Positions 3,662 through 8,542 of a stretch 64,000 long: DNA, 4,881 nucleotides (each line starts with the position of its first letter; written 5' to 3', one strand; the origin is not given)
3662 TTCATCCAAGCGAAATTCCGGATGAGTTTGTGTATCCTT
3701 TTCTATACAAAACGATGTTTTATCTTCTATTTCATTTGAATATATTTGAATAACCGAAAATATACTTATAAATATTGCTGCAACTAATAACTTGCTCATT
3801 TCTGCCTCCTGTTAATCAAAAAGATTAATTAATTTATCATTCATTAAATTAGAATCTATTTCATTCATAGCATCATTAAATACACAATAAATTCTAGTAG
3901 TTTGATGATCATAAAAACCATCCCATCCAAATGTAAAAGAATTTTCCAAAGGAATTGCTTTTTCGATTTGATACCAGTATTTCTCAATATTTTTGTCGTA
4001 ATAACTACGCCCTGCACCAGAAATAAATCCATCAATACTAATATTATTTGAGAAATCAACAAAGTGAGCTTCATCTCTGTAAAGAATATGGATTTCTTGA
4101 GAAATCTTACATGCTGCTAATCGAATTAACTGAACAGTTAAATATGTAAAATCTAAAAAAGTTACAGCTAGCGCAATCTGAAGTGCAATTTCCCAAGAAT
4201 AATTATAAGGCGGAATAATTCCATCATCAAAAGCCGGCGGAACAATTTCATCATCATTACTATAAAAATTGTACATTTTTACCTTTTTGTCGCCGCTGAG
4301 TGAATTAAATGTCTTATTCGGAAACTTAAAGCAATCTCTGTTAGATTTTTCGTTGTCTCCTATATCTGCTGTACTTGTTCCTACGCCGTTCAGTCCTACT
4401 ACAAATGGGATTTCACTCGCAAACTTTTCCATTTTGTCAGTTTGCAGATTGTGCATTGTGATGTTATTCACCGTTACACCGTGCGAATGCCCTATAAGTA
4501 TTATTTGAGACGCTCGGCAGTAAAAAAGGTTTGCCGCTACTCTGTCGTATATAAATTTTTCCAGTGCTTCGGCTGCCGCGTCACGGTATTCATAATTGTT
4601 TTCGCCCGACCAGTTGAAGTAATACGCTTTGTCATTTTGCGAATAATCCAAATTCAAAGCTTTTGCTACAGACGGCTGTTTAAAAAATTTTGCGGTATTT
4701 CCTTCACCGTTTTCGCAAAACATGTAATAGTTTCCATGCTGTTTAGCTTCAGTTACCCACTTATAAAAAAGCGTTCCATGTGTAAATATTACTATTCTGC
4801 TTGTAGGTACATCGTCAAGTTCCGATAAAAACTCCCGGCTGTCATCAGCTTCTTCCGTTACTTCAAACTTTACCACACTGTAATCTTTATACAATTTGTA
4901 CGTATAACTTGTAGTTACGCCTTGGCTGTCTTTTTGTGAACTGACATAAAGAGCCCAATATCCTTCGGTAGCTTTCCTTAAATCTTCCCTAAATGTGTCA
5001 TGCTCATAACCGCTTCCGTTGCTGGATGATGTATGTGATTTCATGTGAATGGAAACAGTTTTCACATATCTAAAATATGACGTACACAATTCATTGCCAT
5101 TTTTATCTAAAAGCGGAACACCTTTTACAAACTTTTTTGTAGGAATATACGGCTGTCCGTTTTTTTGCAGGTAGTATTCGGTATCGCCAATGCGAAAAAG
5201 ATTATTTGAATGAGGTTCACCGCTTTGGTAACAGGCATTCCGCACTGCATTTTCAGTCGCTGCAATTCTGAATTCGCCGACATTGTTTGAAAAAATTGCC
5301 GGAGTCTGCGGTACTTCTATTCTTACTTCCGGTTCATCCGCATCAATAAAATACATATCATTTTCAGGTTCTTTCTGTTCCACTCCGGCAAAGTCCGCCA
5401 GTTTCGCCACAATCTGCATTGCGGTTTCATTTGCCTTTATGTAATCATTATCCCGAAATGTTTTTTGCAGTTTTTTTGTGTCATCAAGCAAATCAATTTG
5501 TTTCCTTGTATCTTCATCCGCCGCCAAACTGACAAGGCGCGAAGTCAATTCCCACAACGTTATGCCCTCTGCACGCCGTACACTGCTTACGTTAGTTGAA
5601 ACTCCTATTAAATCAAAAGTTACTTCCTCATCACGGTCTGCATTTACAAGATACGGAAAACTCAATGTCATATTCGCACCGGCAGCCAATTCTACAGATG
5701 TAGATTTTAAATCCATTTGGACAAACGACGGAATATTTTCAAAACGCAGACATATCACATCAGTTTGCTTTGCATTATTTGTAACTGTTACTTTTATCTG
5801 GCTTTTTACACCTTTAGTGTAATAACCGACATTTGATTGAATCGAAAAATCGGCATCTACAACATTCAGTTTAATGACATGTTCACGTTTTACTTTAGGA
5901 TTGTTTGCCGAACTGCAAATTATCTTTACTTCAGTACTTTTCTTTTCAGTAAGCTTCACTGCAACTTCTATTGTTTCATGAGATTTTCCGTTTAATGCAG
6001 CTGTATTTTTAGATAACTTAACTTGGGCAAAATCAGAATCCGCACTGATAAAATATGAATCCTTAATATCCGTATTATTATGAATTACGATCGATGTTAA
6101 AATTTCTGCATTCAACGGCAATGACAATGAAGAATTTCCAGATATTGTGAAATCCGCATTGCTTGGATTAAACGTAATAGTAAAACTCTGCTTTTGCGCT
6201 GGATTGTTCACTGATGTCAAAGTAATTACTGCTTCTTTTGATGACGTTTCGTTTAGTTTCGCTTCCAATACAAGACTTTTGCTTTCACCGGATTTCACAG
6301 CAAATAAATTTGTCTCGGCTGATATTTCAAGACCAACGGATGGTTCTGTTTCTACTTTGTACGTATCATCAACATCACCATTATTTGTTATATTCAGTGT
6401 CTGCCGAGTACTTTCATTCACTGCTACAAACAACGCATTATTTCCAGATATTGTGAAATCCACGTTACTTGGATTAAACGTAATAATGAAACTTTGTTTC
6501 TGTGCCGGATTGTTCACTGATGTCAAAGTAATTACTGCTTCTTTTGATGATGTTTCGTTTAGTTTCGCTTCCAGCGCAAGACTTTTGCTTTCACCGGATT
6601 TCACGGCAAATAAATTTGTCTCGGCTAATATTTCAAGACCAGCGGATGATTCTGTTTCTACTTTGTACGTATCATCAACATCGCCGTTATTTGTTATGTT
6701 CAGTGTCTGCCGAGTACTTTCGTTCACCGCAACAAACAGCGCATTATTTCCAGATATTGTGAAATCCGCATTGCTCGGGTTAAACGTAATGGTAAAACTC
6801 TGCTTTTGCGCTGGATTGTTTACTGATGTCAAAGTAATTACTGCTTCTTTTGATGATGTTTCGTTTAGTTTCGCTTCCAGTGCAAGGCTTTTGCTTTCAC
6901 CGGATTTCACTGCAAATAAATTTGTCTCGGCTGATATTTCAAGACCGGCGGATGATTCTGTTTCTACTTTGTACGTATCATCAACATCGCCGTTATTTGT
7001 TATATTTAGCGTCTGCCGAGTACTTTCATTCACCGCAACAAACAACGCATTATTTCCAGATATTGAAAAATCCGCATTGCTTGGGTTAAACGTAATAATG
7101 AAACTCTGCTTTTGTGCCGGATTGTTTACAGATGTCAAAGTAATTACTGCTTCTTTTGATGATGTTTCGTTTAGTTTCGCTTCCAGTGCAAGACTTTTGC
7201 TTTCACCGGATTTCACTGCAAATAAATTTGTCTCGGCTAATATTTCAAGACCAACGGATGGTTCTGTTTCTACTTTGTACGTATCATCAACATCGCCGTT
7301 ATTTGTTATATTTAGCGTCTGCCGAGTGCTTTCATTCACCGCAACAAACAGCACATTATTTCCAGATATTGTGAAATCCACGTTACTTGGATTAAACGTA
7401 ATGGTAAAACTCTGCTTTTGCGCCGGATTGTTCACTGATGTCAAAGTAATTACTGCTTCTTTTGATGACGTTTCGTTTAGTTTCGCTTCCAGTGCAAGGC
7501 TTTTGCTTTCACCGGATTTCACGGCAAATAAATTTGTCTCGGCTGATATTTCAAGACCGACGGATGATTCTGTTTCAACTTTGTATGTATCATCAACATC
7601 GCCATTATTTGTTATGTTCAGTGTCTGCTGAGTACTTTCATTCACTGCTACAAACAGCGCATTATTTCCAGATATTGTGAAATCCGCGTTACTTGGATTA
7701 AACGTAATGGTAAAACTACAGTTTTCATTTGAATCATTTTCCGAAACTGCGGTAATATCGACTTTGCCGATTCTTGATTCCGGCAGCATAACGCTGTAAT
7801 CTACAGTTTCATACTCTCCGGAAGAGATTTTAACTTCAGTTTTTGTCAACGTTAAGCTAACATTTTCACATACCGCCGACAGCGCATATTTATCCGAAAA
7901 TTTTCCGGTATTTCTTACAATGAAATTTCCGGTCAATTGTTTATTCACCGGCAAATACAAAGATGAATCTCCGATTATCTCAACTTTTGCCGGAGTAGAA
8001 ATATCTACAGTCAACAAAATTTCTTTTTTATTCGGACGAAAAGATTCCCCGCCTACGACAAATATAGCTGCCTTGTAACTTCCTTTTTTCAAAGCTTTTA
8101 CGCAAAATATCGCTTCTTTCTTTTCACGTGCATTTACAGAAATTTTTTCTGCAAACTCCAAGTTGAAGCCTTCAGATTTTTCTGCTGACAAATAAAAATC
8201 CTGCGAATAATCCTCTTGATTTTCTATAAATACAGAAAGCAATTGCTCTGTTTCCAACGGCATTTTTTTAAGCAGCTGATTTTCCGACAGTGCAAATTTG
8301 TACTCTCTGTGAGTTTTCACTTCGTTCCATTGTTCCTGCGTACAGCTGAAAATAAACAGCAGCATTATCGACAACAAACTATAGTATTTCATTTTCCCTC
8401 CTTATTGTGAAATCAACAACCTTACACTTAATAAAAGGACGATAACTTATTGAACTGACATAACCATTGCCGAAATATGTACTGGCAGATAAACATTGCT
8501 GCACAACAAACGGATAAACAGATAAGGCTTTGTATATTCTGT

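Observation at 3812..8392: Giant lipoprotein combining near-identical 306-bp tandem repeats with a C-terminal GHSHG alpha/beta-hydrolase domain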

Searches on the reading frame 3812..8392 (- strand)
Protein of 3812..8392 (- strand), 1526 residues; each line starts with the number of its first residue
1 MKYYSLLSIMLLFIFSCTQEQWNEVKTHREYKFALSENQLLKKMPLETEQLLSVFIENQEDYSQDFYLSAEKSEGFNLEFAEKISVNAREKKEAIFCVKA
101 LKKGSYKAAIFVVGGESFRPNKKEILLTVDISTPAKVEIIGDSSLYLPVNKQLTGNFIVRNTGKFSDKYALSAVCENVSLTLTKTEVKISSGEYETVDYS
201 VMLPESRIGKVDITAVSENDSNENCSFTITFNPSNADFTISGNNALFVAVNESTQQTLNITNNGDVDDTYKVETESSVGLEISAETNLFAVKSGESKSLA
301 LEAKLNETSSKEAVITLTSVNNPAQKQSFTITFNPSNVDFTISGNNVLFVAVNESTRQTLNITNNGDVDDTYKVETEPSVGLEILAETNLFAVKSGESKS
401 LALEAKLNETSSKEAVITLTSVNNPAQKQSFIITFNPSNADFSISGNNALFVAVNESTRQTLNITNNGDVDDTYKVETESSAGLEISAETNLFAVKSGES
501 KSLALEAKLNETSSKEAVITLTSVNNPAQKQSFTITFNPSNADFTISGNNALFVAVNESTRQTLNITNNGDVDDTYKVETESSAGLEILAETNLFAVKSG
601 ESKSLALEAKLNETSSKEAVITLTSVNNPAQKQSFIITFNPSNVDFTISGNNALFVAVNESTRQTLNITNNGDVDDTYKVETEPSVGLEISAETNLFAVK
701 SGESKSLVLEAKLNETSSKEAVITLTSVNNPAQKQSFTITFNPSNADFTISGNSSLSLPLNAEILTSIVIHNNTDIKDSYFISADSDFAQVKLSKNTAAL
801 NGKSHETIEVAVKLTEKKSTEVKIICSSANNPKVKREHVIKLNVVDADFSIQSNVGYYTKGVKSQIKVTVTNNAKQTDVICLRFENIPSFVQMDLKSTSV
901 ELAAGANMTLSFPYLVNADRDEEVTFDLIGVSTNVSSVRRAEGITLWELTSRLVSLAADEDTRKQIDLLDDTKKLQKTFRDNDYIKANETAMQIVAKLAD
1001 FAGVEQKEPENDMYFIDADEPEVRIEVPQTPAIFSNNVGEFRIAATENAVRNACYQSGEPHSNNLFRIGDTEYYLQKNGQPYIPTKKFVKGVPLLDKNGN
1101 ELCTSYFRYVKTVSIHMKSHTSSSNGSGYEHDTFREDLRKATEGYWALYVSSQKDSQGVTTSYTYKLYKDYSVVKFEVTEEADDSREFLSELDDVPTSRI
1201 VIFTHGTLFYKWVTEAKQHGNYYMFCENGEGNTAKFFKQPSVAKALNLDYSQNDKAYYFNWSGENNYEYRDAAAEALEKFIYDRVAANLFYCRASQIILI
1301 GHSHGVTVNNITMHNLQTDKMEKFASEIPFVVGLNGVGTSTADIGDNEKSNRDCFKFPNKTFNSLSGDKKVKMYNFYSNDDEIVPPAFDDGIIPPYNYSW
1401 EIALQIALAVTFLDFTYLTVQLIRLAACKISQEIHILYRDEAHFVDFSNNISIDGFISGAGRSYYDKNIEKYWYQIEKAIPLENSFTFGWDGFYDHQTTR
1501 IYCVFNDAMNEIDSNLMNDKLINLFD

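Call 6: search_protein_families(library=pfam, proteins=[window:3812-8392:-], max_evalue=0.1)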
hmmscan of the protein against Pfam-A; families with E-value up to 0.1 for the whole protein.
window:3812-8392:- (1526 aa): 8 families
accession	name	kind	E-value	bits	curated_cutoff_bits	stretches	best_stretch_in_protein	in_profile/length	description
PF17766.7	fn3_6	-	1.4e-15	57.7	26.4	3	455-518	16-80/99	Fibronectin type-III domain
PF11614.14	FixG_C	-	6.8e-13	49.3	25.6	1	461-537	36-116/119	IG-like fold at C-terminal of FixG, putative oxidoreductase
PF17999.7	PulA_N1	-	2.7e-10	41.3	27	0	797-840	26-68/85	Pullulanase N1-terminal domain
PF22544.2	HYDIN_VesB_CFA65-like_Ig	-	3.4e-07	30.9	25.5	0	248-331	15-95/100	HYDIN/CFA65/VesB-like, Ig-like domain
PF15780.11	ASH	-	0.00023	21.7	27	0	452-522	19-89/98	Abnormal spindle-like microcephaly-assoc'd, ASPM-SPD-2-Hydin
PF19076.6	CshA_repeat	-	0.00028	21.9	27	0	523-580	11-64/103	Surface adhesin CshA repetitive domain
PF18153.7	Cap15_CD_rec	-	0.00082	20.1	31.2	0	275-345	28-98/122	Cap15, cyclic dinucleotide receptor domain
PF10699.14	HAP2-GCS1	-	0.0033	16.5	27.4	0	151-240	384-474/515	Male gamete fusion factor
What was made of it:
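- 6173..7702 (-): Five near-identical 102-aa Ig-like units (aa 231-740). TRF array 6134-7717. Pfam fn3_6 (E 1.4e-15), FixG_C (6.8e-13) and HYDIN/VesB Ig-like hits (call 6).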

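Call 7: search_protein_families(library=ncbifam, proteins=[window:3812-8392:-], max_evalue=0.1)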
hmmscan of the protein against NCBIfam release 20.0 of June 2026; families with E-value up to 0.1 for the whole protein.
window:3812-8392:- (1526 aa): 2 families
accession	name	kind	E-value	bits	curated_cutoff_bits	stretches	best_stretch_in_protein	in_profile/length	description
TIGR02745.1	ccoG_rdxA_fixG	equivalog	1.6e-08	33.9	316.7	0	460-520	350-410/435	cytochrome c oxidase accessory protein CcoG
NF012200.0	choice_anch_D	domain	0.0049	17.4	45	0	452-523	29-103/108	choice-of-anchor D domain-containing protein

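Call 20: find_encoding_contigs(protein=window:3812-8392:-, flank=10000, max_places=6)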
Protein window:3812-8392:- (1526 aa): no gene with exactly this product is on record in the collection.

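Call 76: search_protein_families(library=padloc, proteins=[window:3815-8392:-], max_evalue=0.01)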
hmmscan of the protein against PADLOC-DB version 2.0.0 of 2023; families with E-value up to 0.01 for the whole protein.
window:3815-8392:- (1526 aa): 0 families

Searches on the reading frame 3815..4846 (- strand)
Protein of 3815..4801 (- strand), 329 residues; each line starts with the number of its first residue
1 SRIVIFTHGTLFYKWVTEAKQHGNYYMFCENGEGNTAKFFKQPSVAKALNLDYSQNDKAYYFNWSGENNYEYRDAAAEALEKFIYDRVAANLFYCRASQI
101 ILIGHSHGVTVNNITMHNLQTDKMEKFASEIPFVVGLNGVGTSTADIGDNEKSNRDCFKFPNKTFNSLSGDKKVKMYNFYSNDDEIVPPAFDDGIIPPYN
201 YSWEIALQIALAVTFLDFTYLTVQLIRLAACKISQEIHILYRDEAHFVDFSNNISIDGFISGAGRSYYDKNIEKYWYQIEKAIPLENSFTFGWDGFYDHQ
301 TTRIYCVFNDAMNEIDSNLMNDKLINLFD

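Call 9: search_protein_families(library=pfam, proteins=[window:3815-4801:-], max_evalue=10)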
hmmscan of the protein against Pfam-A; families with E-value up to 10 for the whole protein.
seq(329 aa): 1 family
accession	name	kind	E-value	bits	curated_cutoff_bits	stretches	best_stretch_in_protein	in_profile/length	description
PF01083.28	Cutinase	-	0.15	12.4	25.9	1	47-133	28-114/173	Cutinase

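Call 48: search_solved_structures(query=A4, max_evalue=10, show_alignments=3)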
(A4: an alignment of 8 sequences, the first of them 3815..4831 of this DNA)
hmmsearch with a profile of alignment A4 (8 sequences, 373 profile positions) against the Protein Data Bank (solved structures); distinct sequences matched with E-value up to 10: 3.
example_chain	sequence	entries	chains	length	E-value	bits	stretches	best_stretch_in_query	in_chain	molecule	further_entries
6j08_A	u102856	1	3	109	0.68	12.5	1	182-234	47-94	Membrane-anchored junction protein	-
6gnx_A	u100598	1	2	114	0.69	12.5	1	182-235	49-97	Membrane-anchored junction protein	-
6gny_A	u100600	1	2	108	0.86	12.2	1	182-232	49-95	Membrane-anchored junction protein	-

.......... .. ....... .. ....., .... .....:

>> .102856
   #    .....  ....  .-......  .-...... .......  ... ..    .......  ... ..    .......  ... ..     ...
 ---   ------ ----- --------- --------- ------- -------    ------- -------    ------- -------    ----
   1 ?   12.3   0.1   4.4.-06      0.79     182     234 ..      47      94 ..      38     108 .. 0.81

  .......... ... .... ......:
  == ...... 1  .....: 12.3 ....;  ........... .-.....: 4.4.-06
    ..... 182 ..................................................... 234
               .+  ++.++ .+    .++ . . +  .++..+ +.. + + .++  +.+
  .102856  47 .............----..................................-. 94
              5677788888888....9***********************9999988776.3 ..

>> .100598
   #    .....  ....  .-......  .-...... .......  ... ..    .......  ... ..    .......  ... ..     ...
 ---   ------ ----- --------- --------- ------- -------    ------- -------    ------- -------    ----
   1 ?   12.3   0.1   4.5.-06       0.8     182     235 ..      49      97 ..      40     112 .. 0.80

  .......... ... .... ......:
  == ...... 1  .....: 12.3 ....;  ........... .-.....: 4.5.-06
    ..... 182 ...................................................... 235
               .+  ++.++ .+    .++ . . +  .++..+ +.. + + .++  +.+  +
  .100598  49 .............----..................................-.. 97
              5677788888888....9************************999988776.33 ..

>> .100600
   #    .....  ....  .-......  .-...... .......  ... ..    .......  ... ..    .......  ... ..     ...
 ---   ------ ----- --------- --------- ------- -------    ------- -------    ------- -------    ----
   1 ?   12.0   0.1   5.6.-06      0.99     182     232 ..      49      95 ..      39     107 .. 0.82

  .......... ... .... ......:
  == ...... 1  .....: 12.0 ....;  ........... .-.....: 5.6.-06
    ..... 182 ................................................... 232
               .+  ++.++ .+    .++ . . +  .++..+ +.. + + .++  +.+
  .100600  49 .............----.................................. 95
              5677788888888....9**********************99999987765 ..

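Call 65: predict_structure(alignment_id=A7)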
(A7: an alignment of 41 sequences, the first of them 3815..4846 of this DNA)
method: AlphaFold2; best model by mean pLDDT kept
length: 344 residues; sequences in the alignment: 41
mean_pLDDT: 55.2   pTM: 0.43
mean pLDDT of the five models: 55.2, 52.1, 51.6, 49.8, 48.9
residues with pLDDT >= 90: 0; 70-90: 72; 50-70: 136; < 50: 136
segments of 3 or more residues with pLDDT < 50: 1-11, 28-32, 39-42, 44-48, 133-179, 181-214, 257-271, 303-306, 338-344
pLDDT, mean of each block of 10 residues (from residue 1): 41 65 62 51 49 67 75 77 74 80 62 69 58 44 35 30 31 43 43 40 33 53 62 59 66 55 39 59 74 66 52 56 60 52 38
secondary structure, 60 per line:
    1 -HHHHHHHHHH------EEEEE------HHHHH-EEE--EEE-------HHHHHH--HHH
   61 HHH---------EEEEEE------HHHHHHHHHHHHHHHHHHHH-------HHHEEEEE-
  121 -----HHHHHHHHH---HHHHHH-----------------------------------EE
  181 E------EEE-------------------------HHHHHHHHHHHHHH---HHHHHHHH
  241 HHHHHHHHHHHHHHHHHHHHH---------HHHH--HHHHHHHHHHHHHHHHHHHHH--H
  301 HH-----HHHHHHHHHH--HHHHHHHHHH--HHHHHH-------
elements in order: H2-11 E18-22 H29-33 E35-37 E40-42 H50-55 H58-63 E73-78 H85-104 E115-119 H126-134 H138-143 E179-181 E188-190 H216-229 H233-261 H271-274 H277-297 H308-317 H320-329 H332-337

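Call 69: fold_search(model_id=the predicted structure, library=pdb)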
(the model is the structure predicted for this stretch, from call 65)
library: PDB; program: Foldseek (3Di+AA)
matches with E <= 10: 449; with E <= 0.001: 0
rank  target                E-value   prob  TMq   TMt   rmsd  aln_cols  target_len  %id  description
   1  1auo_A                1.2e-02  0.85  0.17  0.25   6.6       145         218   14  CARBOXYLESTERASE FROM PSEUDOMONAS FLUORESCENS (released 1998-03-04)
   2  6qgq_C                4.0e-02  0.66  0.19  0.27   5.9       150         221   16  Crystal structure of APT1 C2S mutant bound to palmitic acid. (released 2020-02-05)
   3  6qgo_B                4.3e-02  0.72  0.18  0.27   6.0       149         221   15  Crystal structure of APT1 S119A mutant bound to palmitic acid. (released 2020-02-05)
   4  6qgq_B                4.3e-02  0.66  0.19  0.27   5.9       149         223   16  Crystal structure of APT1 C2S mutant bound to palmitic acid. (released 2020-02-05)
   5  5syn_C                5.8e-02  0.60  0.18  0.26   6.1       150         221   15  Cocrystal structure of the human acyl protein thioesterase 2 with an isoform-selective inhibitor, ML349 (released 2016-10-26)
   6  4f21_A                5.8e-02  0.41  0.16  0.23   9.1       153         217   11  Crystal structure of carboxylesterase/phospholipase family protein from Francisella tularensis (released 2012-08-29)
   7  5syn_D                8.3e-02  0.51  0.18  0.26   5.9       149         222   16  Cocrystal structure of the human acyl protein thioesterase 2 with an isoform-selective inhibitor, ML349 (released 2016-10-26)
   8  1fj2_A                1.1e-01  0.47  0.18  0.25   6.4       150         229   15  Crystal structure of the human acyl protein thioesterase 1 at 1.5 A resolution (released 2000-11-29)
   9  5sym_A                1.1e-01  0.44  0.17  0.24   6.8       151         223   14  Cocrystal structure of the human acyl protein thioesterase 1 with an isoform-selective inhibitor, ML348 (released 2016-10-26)
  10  7v8w                  1.1e-01  0.44  0.18  0.23   7.0       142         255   13  Crystal structure of PsEst3 S128A variant complexed with malonate (released 2022-08-31)
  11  7v8v                  1.1e-01  0.41  0.18  0.23   7.0       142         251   13  Crystal structure of PsEst3 S128A mutant (released 2022-08-31)
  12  4wy5_A                1.3e-01  0.72  0.21  0.22   4.9       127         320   11  Structural analysis of two fungal esterases from Rhizomucor miehei explaining their substrate specificity (released 2015-07-01)
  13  3zwq_B                1.3e-01  0.75  0.21  0.23   6.1       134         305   10  HYPERTHERMOPHILIC ESTERASE FROM THE ARCHEON PYROBACULUM CALIDIFONTIS (released 2011-08-17)
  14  7v8u                  1.4e-01  0.35  0.20  0.25   8.0       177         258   15  Crystal structure of PsEst3 wild-type (released 2022-08-31)
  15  4f21_H                1.5e-01  0.51  0.17  0.27   8.0       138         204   13  Crystal structure of carboxylesterase/phospholipase family protein from Francisella tularensis (released 2012-08-29)
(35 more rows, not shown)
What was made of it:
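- On Alpha/beta-hydrolase superfamily (serine hydrolase): The best Foldseek hit is E 0.012 with TM 0.25 or less, although the top hits are esterases (call 69).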
